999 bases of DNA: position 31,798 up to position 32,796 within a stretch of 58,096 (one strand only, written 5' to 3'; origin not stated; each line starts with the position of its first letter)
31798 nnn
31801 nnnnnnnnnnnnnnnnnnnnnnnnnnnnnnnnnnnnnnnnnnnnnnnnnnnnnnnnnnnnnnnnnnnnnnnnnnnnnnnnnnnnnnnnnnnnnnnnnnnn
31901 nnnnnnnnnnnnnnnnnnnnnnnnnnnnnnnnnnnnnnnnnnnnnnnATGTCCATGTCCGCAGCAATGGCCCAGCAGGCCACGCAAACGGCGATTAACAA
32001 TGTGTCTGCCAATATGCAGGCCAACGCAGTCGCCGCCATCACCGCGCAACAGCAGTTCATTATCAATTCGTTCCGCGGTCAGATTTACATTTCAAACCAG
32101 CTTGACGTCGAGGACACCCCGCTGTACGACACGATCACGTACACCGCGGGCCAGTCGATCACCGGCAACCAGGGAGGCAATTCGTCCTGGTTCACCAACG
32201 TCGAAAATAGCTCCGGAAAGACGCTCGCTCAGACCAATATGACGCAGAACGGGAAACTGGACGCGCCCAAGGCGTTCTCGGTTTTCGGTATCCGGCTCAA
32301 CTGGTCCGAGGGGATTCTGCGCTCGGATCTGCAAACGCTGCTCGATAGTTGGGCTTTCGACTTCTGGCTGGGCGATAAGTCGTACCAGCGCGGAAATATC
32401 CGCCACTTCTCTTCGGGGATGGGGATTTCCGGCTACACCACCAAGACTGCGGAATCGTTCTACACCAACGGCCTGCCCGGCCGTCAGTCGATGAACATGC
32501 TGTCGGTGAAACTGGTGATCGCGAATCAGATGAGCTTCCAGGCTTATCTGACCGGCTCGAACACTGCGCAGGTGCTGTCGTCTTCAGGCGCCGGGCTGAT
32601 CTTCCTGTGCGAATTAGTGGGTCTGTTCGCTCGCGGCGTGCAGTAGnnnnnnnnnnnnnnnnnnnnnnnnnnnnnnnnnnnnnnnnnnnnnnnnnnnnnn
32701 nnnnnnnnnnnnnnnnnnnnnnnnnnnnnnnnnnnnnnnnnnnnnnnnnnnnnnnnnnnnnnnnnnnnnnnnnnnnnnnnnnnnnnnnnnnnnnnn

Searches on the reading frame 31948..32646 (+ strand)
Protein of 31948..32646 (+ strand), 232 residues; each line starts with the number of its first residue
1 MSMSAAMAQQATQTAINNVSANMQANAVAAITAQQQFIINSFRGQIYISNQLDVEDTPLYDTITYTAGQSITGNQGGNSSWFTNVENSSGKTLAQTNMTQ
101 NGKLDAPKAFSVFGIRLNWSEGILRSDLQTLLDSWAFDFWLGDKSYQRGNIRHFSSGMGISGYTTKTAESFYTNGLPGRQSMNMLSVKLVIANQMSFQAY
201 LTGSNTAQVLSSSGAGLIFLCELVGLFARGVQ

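Call 16: search_protein_families(library=phrogs, proteins=[window:31948-32646:+], max_evalue=0.05)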
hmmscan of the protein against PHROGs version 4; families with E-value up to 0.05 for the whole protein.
window:31948-32646:+ (232 aa): 0 families

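Call 28: find_homologous_proteins(query=window:31948-32646:+, max_evalue=0.001)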
Query window:31948-32646:+ (232 aa): 211 proteins with E <= 0.001 among 438 candidates; the best 120 are listed.
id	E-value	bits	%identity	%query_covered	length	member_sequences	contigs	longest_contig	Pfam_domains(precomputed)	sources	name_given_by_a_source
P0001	3.8e-143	492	99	100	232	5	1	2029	-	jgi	jgi:hypothetical protein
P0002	8.0e-134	462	94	100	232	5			-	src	-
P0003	3.1e-132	457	92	100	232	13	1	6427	-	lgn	-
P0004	7.2e-129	446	93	93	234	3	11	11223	-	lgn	-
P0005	4.0e-108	378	83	87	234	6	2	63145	-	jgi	jgi:hypothetical protein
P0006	5.6e-107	374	83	89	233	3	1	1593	-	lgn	-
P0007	1.9e-105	369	83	87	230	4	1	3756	-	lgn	-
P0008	1.8e-103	363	75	100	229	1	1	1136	-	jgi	jgi:hypothetical protein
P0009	1.4e-101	357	79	84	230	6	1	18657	-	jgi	jgi:hypothetical protein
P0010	1.5e-100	353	79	89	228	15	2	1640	-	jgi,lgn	-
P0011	7.1e-100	351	80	88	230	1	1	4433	-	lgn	-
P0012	1.4e-99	350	73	100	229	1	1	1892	-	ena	-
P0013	1.5e-98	347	79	89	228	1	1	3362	-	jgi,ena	jgi:hypothetical protein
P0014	2.9e-98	346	79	87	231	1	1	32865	-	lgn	-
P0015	4.1e-97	342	78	88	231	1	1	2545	-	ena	-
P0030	1.2e-94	334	71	100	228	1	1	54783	-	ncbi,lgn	-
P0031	1.5e-94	334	75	89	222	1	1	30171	-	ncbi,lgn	-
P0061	4.8e-91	322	69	99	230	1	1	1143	-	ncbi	-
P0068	5.8e-89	315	71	91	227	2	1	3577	-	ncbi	-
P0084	3.5e-87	310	71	89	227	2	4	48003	-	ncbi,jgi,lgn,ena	jgi:hypothetical protein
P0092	1.3e-86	308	70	90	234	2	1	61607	-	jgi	jgi:hypothetical protein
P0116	7.3e-84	299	64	98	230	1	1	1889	-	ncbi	-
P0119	3.3e-83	297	62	100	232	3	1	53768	-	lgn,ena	-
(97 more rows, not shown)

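Call 31: search_solved_structures(query=A2, max_evalue=10)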
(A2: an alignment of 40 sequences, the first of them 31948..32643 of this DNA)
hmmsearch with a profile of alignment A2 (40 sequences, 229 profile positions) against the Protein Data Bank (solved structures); distinct sequences matched with E-value up to 10: 5.
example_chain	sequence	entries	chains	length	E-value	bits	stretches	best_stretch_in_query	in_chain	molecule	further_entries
3h3d_X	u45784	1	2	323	0.29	13.5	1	22-48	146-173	Maternal protein pumilio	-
5kl1_A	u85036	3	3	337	0.33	13.3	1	22-48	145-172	Maternal protein pumilio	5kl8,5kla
3q0q_A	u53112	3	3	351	0.75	12.1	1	18-49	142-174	Pumilio homolog 2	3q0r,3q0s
2bl0_C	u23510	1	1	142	0.95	11.8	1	90-129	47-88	MYOSIN REGULATORY LIGHT CHAIN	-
3gvo_A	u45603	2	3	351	0.99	11.8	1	17-49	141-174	Pumilio homolog 2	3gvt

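Call 32: list_cluster_members(proteins=[P0030, P0031, P0061, P0068, P0084, P0116])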
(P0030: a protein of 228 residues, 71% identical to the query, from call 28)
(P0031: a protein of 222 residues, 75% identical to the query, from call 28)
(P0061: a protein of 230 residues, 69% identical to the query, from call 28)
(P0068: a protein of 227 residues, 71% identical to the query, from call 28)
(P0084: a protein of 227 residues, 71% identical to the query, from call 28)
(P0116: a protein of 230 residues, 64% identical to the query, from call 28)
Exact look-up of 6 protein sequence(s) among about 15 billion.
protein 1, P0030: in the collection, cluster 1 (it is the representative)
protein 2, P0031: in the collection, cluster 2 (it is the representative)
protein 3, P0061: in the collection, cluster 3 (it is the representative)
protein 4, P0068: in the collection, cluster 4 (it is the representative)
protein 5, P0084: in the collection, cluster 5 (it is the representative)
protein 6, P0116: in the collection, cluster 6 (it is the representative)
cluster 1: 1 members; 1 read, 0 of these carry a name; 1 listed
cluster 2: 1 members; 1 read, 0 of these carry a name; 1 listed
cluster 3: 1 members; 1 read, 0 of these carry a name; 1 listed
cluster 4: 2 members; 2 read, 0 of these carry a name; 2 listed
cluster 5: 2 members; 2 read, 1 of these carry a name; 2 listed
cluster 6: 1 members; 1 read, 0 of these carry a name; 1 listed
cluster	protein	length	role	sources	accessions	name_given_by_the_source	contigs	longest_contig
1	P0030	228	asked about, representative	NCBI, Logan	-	-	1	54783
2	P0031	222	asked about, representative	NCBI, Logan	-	-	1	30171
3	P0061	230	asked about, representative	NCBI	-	-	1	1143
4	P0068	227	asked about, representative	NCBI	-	-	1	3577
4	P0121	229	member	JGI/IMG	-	-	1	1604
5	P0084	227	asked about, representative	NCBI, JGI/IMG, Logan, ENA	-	hypothetical protein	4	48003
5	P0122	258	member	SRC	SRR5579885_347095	-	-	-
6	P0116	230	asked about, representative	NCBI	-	-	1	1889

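Call 33: find_encoding_contigs(protein=P0030, flank=10000, max_places=3)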
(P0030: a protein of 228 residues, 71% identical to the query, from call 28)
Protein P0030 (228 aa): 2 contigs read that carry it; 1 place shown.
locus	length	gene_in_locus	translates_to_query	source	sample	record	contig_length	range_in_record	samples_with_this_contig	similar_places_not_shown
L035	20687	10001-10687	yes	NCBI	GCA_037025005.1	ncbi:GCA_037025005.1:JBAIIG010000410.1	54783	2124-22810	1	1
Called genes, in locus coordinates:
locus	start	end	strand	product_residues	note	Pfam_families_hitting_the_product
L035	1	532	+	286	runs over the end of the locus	-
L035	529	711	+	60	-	-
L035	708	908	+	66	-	-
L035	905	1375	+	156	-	-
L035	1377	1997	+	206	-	-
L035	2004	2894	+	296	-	-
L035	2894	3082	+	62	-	-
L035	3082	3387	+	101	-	-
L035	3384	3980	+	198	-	PF00226:DnaJ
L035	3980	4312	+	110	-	-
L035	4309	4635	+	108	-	-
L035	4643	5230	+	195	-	-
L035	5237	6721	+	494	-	-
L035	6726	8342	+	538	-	PF00535:Glycos_transf_2 (faint)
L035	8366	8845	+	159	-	-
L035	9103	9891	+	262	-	-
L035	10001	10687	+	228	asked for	-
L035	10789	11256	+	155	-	-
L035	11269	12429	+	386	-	-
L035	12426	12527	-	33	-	-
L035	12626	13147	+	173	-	-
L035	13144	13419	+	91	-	-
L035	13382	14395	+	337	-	-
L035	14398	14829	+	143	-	-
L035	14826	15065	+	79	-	-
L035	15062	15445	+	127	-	-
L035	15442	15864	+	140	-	-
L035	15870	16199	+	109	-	-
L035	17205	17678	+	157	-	-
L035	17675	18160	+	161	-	-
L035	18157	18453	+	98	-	-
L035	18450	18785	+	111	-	-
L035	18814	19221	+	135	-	-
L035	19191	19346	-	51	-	-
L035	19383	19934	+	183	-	-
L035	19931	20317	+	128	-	-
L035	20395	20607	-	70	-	PF28077:THIVI_2564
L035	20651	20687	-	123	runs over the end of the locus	-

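Call 37: predict_structure(alignment_id=A2)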
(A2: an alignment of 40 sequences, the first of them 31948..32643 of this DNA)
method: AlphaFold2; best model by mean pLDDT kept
length: 232 residues; sequences in the alignment: 40
mean_pLDDT: 61.7   pTM: 0.52
mean pLDDT of the five models: 61.7, 56.6, 52.8, 52.7, 50.1
residues with pLDDT >= 90: 0; 70-90: 85; 50-70: 81; < 50: 66
segments of 3 or more residues with pLDDT < 50: 33-56, 76-78, 95-103, 157-175
pLDDT, mean of each block of 10 residues (from residue 1): 57 54 48 43 39 50 75 57 61 50 57 79 69 84 81 63 41 50 72 67 74 75 74 45
secondary structure, 60 per line:
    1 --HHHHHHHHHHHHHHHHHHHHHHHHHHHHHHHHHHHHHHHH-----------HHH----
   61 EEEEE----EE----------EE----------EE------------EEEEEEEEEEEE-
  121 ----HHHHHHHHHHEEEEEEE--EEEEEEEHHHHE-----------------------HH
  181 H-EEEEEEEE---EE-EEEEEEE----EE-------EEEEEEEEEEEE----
elements in order: H3-42 E61-65 E108-119 H125-134 E135-141 E144-150 H151-154 E183-190 E197-203 E217-228
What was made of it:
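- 31948..32646 (+): Most conserved protein of the lineage (232 aa): an N-terminal helix plus a beta-sandwich. Role unknown; it could be a capsid or core protein. Model pLDDT 62 (call 37).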

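Call 39: fold_search(model_id=the predicted structure, library=pdb)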
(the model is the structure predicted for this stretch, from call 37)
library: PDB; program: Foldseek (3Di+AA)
matches with E <= 10: 1067; with E <= 0.001: 0
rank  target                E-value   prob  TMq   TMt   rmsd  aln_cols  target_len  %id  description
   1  5yt8                  8.2e-03  0.38  0.19  0.11  17.1       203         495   10  Crystal structure of H5 hemagglutinin with G228S Q226L mutants from A/chicken/Taiwan/0502/2012 (released 2018-11-21)
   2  6hjn_A                8.6e-03  0.51  0.21  0.16  15.1       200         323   12  Structure of Influenza Hemagglutinin ectodomain (A/duck/Alberta/35/76) (released 2018-09-26)
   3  8xrc_A                9.7e-03  0.51  0.21  0.12  14.8       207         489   11  Dual receptor-binding, infectivity, and transmissibility of an emerging H2N2 avian influenza virus (released 2025-01-15)
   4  8diu_A                9.7e-03  0.41  0.19  0.11  17.1       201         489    9  Cryo-EM structure of influenza A virus A/Bayern/7/1995 hemagglutinin bound to CR6261 Fab (released 2022-12-14)
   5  8zdv_A                1.1e-02  0.44  0.20  0.16  15.1       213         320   11  The cryoEM structure of H5N8 HA in an auto inhibited state (released 2024-09-25)
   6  6wj1_C                1.2e-02  0.51  0.21  0.16  16.4       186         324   10  Crystal structure of Fab 54-4H03 bound to H1 influenza hemagglutinin (released 2020-07-01)
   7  6e7g_A                1.5e-02  0.72  0.23  0.18   9.8       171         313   10  Crystal structure of H5 hemagglutinin mutant Y161A from A/Viet Nam/1203/2004 H5N1 influenza virus (released 2019-06-19)
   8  3s11_A                1.5e-02  0.44  0.22  0.17  14.1       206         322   10  Crystal structure of H5N1 influenza virus hemagglutinin, strain 437-10 (released 2011-12-14)
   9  8x29_A                1.5e-02  0.38  0.21  0.12  14.6       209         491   10  Crystal structure of H5 hemagglutinin from swan-infecting H5N8 influenza virus in complex with LSTa (released 2025-05-14)
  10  5dut                  1.7e-02  0.47  0.22  0.24  12.5       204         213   11  Influenza A virus H5 hemagglutinin globular head (released 2015-12-16)
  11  3s12_A                1.7e-02  0.44  0.21  0.16  13.4       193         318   12  Crystal structure of H5N1 influenza virus hemagglutinin, strain YU562 crystal form 1 (released 2011-12-14)
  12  9dio_I                1.9e-02  0.41  0.21  0.16  13.4       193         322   12  Crystal structure of H5 hemagglutinin Q226L mutant from the influenza virus A/Texas/37/2024 (H5N1) with LSTc (released 2024-12-04)
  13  8x26_B                1.9e-02  0.38  0.21  0.12  14.6       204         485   11  Crystal structure of H5 hemagglutinin from human-infecting H5N8 influenza virus in complex with LSTa (released 2025-05-14)
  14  4xnm_C                2.1e-02  0.35  0.21  0.24  14.4       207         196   12  Antibody Influenza H5 Complex (released 2015-07-15)
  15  7l0l_A                2.1e-02  0.33  0.20  0.16  15.2       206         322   11  Cryo-EM structure of the VRC316 clinical trial, vaccine-elicited, human antibody 316-310-1B11 in complex with an H2 CA (released 2021-11-03)
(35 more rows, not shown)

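Call 42: fold_search(model_id=the predicted structure, library=viral)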
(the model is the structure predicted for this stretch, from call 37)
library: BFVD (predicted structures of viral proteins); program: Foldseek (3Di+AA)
matches with E <= 10: 908; with E <= 0.001: 1
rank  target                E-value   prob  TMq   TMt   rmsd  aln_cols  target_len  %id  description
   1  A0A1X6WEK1            5.6e-04  0.97  0.22  0.09   9.8       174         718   13  (no name in the UniProt tables at hand)
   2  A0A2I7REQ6            1.1e-03  0.84  0.22  0.25  12.3       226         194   10  (no name in the UniProt tables at hand)
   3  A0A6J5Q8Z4            1.6e-03  0.89  0.22  0.22  10.4       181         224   10  Uncharacterized protein [uncultured Caudovirales phage]
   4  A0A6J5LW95            3.0e-03  0.51  0.21  0.22  13.1       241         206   10  Uncharacterized protein [uncultured Caudovirales phage]
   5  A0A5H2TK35            3.2e-03  0.82  0.23  0.07  14.2       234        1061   11  (no name in the UniProt tables at hand)
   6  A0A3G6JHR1            3.2e-03  0.77  0.23  0.06  17.9       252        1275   13  Uncharacterized protein (Fragment) [Lactobacillus phage ViSo-2018a]
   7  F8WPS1                3.4e-03  0.75  0.22  0.20  12.8       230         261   10  (no name in the UniProt tables at hand)
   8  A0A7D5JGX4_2          3.8e-03  0.87  0.23  0.09  13.3       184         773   10  Tail fiber protein [Synechococcus phage S-CAM7]
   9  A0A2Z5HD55            4.0e-03  0.77  0.22  0.24  13.8       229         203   11  (no name in the UniProt tables at hand)
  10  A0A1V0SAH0            5.4e-03  0.75  0.22  0.24   9.7       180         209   10  Collagen triple helix repeat motif-containing protein [Catovirus CTV1]
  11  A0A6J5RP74            6.0e-03  0.51  0.20  0.22  12.7       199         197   10  Uncharacterized protein [uncultured Caudovirales phage]
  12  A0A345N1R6            6.4e-03  0.82  0.24  0.31  10.5       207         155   11  (no name in the UniProt tables at hand)
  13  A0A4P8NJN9            6.4e-03  0.47  0.20  0.12  17.4       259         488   10  (no name in the UniProt tables at hand)
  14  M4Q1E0                6.4e-03  0.44  0.20  0.10  13.8       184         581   11  (no name in the UniProt tables at hand)
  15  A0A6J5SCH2            6.8e-03  0.63  0.23  0.29  11.5       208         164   10  Uncharacterized protein [uncultured Caudovirales phage]
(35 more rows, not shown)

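Call 58: search_protein_representatives(alignment_id=A2)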
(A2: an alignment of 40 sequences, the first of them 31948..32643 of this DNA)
Query: 40 sequences, 229 profile positions. Proteins with E-value up to 0.001 (for the whole library): 402; up to 1e-10: 125; up to 1e-30: 26. The best 150 are listed.
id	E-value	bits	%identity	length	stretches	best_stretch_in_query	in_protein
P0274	4.7e-103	359.7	-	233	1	3-229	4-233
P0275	5.6e-68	244.9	-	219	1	26-228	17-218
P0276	1.0e-62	227.7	-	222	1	29-229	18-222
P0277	2.0e-55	203.8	-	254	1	31-229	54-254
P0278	1.4e-54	201.1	-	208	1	24-229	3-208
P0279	9.1e-52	191.9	-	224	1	29-229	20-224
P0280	5.9e-49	182.7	-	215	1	29-229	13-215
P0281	1.2e-48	181.7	-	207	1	35-229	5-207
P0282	6.8e-46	172.7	-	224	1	32-228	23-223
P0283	2.9e-45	170.6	-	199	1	41-229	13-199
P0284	2.6e-42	161.0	-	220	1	34-229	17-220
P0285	8.3e-41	156.0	-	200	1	33-229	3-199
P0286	2.0e-40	154.8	-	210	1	29-229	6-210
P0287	3.8e-40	153.8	-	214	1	37-229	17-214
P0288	2.5e-39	151.2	-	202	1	34-228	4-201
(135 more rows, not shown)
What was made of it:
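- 31948..32646 (+): 211 homologues (call 28) and 402 clusters (call 58).
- The genome size is narrow and the structural cluster is very highly conserved across hundreds of metagenomic relatives (calls 28 and 58).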

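Call 60: search_solved_structures(query=A4, max_evalue=10, show_alignments=2)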
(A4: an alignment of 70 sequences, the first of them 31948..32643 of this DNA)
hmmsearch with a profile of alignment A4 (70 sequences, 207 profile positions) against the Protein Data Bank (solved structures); distinct sequences matched with E-value up to 10: 0.

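Call 61: search_protein_families(library=phrogs, alignment_id=A4, max_evalue=0.001)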
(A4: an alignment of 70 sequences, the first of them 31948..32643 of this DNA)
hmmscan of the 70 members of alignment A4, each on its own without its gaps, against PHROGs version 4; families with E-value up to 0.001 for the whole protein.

A. member 1, window:31948-32643:+ (232 aa): 0 families

B. families by the number of members that match (of 70 scanned): 0 families
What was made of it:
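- Tried and rejected: The profile has no PDB or PHROG hit even with 70 diverse members (calls 60 and 61).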

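Call 65: find_encoding_contigs(protein=P0119, flank=10000, max_places=1)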
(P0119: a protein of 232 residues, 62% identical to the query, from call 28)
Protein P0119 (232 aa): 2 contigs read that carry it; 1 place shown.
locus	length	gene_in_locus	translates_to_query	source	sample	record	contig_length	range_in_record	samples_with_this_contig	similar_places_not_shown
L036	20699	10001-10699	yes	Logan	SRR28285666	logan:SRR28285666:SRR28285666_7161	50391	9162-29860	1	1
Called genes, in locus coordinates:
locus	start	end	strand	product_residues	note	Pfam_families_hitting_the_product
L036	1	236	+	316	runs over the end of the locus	-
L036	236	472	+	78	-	-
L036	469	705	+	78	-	-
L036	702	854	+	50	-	-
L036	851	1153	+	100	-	-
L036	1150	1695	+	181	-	-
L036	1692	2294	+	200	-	-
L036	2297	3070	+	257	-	-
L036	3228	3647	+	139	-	-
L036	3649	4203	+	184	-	PF00226:DnaJ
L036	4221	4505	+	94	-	-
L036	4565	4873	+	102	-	-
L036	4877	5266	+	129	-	-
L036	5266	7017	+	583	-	-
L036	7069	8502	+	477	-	-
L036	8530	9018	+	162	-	-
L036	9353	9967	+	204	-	-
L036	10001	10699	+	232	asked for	-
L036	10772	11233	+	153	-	-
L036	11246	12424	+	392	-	-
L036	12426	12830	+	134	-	-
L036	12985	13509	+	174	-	-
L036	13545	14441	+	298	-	-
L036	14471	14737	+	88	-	-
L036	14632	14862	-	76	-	-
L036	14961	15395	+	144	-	-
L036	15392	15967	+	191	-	PF01183:Glyco_hydro_25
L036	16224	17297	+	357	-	PF13692:Glyco_trans_1_4 (faint)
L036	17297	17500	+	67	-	-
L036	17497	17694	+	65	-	-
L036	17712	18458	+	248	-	-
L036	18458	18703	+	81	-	-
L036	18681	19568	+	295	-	-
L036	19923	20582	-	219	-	PF00239:Resolvase, PF02796:HTH_7 (weak)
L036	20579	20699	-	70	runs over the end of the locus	-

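Call 66: find_encoding_contigs(protein=P0092, flank=10000, max_places=1)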
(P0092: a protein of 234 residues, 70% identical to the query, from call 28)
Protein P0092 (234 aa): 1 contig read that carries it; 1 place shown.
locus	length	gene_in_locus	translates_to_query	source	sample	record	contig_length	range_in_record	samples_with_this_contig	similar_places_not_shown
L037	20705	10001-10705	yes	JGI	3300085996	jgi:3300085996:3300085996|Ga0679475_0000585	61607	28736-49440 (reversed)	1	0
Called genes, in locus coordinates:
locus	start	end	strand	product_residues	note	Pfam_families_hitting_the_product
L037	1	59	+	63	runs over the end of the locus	-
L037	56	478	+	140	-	PF00226:DnaJ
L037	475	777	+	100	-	-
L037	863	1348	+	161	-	-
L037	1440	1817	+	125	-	-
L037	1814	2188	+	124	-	-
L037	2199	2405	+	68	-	-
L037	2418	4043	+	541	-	-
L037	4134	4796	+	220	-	PF04055:Radical_SAM (weak)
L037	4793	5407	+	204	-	PF05050:Methyltransf_21 (weak)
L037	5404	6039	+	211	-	-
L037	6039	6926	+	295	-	-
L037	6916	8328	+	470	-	-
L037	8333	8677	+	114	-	-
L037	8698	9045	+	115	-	-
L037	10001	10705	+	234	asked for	-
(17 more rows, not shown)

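Call 94: search_protein_families(library=ncbifam, proteins=[window:31948-32646:+], max_evalue=0.1)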
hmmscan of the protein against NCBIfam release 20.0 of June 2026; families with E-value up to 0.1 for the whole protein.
window:31948-32646:+ (232 aa): 1 family
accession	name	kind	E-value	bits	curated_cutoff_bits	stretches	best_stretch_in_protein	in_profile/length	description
NF053861.1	DS8_antiphage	equivalog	0.05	11.3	790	1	9-132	91-215/994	anti-phage protein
